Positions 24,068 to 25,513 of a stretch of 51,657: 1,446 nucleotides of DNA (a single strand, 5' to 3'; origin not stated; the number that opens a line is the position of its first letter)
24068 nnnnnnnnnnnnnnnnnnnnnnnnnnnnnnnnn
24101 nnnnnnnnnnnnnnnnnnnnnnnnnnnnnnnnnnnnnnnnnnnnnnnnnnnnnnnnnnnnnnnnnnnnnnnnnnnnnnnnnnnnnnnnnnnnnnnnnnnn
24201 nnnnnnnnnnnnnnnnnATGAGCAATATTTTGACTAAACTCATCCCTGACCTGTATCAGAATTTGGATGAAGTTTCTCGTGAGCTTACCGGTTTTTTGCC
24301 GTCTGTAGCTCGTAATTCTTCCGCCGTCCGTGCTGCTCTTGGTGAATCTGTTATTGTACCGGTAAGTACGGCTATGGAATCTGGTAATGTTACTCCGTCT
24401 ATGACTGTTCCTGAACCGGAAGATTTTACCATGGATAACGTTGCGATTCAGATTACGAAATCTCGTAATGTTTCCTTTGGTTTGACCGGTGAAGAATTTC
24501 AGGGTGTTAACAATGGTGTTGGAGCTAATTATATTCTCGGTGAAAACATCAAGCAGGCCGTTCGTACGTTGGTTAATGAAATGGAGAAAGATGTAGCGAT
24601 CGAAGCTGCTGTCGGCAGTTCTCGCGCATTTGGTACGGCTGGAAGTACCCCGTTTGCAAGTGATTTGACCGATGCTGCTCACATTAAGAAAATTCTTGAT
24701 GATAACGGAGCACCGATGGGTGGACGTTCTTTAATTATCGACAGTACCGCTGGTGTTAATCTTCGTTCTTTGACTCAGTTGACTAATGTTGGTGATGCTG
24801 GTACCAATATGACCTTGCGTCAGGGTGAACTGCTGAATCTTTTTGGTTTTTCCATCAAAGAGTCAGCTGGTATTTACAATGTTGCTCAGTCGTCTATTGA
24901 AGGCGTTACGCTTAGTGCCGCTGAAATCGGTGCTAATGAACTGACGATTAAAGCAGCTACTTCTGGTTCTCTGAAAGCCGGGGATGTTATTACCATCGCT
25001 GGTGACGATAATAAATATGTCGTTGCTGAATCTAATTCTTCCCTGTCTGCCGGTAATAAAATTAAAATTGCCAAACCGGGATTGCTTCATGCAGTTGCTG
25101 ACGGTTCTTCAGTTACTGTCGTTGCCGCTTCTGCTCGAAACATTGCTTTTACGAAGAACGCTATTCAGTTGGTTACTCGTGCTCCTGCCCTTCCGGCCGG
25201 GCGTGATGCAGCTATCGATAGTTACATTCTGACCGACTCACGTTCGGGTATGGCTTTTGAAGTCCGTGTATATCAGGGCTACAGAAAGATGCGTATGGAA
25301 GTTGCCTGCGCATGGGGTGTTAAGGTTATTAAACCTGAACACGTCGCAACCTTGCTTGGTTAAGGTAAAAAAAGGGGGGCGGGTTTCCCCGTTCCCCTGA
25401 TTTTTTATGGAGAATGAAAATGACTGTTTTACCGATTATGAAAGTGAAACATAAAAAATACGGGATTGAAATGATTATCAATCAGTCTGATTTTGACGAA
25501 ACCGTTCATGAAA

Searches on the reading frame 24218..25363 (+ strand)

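Call 50: search_protein_families(library=phrogs, proteins=[window:24218-25363:+], max_evalue=0.00001)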
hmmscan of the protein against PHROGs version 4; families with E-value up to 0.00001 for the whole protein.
window:24218-25363:+ (381 aa): 2 families
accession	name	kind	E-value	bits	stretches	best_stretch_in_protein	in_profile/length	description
phrog_283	-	head and packaging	2.2e-87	294.9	1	1-381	1-383/385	major head protein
phrog_267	-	head and packaging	3.2e-10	40.7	1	40-261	70-266/410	major head protein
